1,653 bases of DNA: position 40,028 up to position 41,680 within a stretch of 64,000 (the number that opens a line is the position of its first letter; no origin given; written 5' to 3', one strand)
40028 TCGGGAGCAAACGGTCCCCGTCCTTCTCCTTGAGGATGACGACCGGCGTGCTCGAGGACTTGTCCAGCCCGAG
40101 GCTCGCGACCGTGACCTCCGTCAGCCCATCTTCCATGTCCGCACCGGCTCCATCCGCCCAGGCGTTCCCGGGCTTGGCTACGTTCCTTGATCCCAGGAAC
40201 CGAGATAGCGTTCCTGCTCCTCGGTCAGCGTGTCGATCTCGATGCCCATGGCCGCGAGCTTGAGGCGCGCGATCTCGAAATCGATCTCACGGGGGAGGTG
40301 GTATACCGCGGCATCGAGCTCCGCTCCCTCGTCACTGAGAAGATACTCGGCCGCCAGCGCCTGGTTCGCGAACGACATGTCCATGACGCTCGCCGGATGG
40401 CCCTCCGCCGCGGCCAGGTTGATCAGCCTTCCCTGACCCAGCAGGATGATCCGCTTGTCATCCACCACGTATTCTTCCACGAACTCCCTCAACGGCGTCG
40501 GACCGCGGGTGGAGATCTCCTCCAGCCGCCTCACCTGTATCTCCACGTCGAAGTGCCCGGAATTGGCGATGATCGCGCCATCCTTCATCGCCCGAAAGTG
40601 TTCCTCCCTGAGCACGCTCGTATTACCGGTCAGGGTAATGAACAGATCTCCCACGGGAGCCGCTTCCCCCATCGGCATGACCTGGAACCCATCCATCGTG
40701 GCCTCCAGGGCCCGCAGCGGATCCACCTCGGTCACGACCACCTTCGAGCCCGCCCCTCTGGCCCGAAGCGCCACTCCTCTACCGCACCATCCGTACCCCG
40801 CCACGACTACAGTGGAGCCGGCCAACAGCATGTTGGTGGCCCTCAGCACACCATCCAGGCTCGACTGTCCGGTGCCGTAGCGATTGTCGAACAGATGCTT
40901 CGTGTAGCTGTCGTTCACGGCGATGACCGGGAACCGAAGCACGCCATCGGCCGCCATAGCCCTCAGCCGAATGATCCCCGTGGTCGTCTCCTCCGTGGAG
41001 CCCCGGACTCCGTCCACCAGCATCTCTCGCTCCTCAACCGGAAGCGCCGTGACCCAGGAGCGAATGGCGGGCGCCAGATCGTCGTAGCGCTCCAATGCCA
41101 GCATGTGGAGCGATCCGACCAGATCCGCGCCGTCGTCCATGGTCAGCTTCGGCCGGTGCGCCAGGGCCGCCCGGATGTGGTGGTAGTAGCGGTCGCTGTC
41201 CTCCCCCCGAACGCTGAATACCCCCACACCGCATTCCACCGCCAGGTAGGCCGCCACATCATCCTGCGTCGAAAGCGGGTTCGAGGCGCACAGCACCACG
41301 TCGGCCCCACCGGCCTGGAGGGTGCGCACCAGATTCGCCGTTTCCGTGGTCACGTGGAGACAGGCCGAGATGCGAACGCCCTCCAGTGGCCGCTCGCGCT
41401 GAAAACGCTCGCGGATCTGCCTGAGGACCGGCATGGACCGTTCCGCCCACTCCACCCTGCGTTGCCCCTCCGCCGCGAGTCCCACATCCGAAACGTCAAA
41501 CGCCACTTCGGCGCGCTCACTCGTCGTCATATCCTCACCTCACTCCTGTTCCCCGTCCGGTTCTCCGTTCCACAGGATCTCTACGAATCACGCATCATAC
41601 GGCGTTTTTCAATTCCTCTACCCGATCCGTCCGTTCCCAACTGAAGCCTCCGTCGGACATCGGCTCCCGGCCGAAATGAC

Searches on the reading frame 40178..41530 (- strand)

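Call 5: search_protein_families(library=pfam, proteins=[window:40178-41530:-])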
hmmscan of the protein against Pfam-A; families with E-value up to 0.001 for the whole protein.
window:40178-41530:- (450 aa): 4 families
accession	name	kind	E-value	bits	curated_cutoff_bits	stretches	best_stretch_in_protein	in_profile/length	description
PF05221.23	AdoHcyase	-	1.4e-63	215.2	25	1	11-448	2-290/299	S-adenosyl-L-homocysteine hydrolase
PF00670.27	AdoHcyase_NAD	-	5.1e-48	163.7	27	1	216-376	1-161/162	S-adenosyl-L-homocysteine hydrolase, NAD binding domain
PF02826.25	2-Hacid_dh_C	-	4.6e-07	29.8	25.1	1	234-325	32-127/178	D-isomer specific 2-hydroxyacid dehydrogenase, NAD binding domain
PF07991.19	KARI_N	-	7.7e-07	29.3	20.6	1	236-332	2-102/165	Acetohydroxy acid isomeroreductase, NADPH-binding domain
